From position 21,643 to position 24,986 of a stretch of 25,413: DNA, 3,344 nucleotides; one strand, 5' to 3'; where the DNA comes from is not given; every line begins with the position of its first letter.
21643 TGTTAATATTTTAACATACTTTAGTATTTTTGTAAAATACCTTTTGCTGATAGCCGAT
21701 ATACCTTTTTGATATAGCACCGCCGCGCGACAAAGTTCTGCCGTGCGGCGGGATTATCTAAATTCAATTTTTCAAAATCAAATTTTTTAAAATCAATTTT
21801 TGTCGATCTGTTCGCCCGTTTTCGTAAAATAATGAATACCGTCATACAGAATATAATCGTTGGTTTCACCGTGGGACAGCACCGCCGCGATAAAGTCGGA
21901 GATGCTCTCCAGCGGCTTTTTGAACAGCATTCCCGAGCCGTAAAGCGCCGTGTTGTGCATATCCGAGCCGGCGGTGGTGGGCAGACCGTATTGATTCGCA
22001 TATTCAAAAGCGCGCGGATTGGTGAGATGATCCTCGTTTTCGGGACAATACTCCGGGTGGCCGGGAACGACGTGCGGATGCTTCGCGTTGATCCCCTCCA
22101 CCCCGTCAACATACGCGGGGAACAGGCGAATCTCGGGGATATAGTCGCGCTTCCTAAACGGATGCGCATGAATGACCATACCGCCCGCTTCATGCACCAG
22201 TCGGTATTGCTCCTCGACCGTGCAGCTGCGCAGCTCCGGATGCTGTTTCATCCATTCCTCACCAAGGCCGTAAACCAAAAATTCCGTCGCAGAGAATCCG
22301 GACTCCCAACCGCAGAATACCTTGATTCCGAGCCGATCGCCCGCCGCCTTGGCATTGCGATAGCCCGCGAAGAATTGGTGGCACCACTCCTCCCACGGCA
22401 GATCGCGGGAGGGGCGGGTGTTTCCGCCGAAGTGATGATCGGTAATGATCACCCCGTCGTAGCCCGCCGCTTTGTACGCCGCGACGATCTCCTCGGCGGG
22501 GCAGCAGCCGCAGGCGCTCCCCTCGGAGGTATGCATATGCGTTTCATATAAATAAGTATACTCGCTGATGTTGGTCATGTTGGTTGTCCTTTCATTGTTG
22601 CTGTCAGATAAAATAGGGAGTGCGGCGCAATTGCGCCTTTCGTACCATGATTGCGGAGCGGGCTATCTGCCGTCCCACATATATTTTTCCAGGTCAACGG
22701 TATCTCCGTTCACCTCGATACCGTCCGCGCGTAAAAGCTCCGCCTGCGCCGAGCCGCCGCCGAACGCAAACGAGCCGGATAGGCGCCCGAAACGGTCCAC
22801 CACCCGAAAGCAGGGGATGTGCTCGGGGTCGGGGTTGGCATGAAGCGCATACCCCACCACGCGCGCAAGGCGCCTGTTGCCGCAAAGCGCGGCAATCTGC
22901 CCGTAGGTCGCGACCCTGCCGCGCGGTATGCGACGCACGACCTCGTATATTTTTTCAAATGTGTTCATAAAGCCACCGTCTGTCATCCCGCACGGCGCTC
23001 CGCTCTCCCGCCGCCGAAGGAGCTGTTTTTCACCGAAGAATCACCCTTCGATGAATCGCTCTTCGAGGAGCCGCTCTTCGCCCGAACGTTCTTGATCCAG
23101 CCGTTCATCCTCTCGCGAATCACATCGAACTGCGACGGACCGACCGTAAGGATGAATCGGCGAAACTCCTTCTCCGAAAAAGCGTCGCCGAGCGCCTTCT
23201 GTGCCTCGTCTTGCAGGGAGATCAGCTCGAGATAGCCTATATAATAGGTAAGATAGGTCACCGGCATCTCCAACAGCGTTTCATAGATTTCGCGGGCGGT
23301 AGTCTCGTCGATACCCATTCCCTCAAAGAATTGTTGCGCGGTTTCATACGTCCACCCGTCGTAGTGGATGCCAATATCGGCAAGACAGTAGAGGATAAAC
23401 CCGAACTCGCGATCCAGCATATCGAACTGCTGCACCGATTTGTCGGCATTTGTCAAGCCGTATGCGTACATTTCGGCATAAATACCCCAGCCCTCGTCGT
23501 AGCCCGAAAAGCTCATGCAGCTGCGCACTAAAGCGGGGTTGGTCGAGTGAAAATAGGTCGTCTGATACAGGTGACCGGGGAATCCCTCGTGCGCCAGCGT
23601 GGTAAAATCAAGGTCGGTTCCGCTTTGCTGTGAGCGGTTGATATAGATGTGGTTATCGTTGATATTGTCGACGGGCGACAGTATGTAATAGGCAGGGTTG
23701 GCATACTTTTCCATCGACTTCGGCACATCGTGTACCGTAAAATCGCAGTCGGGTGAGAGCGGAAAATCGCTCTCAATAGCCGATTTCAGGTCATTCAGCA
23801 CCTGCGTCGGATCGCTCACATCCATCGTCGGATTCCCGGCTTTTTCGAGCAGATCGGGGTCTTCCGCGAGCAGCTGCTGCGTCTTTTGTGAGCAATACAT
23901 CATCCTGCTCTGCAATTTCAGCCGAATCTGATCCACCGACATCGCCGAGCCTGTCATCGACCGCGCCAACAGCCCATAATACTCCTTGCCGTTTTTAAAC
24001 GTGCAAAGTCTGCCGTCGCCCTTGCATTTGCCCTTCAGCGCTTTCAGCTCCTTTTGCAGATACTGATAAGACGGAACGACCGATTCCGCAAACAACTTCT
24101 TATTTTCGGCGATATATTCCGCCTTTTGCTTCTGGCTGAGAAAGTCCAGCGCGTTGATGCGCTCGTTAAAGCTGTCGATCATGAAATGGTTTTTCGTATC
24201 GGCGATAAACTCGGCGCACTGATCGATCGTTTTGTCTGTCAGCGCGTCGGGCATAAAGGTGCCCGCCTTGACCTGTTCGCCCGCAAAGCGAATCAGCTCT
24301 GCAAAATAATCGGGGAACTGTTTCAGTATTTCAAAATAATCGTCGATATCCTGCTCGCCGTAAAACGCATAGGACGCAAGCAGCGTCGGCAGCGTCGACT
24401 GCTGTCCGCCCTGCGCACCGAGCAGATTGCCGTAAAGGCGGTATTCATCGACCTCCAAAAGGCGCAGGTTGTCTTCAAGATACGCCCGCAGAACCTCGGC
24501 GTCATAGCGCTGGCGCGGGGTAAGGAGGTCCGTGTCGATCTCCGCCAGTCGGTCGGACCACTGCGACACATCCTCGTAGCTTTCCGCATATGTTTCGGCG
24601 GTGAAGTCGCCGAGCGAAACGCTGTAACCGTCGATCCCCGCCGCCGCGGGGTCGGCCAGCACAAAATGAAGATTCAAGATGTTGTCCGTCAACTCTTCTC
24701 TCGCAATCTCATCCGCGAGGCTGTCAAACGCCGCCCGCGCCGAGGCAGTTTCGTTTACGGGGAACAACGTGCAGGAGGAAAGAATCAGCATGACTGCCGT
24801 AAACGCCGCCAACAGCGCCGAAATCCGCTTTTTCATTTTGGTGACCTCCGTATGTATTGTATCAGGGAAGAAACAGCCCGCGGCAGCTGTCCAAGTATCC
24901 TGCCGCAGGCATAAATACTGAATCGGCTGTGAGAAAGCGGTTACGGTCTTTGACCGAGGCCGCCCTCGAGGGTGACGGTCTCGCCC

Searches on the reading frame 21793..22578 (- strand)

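Call 86: search_protein_families(library=pfam, proteins=[window:21793-22578:-], max_evalue=0.00001)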
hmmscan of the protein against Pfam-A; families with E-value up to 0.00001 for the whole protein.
window:21793-22578:- (261 aa): 2 families
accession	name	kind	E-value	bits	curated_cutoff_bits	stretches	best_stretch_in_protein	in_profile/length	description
PF13263.12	PHP_C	-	1.9e-07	30.9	21.3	1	186-234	3-52/56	PHP-associated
PF02811.25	PHP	-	2.3e-06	28.5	26.4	1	13-111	2-71/164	PHP domain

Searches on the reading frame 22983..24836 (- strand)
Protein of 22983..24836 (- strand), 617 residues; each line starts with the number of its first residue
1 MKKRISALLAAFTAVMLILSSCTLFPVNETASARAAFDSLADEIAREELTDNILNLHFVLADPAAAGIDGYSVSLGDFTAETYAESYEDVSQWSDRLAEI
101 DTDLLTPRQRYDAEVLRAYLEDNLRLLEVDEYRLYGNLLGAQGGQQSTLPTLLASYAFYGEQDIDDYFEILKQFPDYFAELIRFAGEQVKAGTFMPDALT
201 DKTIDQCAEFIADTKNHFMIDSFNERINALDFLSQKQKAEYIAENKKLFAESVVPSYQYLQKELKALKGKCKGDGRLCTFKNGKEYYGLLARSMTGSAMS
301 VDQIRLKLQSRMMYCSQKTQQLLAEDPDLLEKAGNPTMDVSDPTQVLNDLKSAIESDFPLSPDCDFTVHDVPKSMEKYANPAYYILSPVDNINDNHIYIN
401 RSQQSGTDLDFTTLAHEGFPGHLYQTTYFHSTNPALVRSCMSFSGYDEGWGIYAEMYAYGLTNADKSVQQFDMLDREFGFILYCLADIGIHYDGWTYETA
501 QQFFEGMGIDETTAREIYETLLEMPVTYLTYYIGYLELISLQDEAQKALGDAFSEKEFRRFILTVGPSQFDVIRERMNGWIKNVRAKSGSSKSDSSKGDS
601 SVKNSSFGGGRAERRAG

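Call 86: search_protein_families(library=pfam, proteins=[window:22983-24836:-], max_evalue=0.00001)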
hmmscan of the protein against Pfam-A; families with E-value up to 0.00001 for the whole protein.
window:22983-24836:- (617 aa): 1 family
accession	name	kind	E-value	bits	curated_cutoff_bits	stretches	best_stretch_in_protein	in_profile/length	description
PF05960.17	DUF885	-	1.8e-89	302.2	32.4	1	66-577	7-532/532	Bacterial protein of unknown function (DUF885)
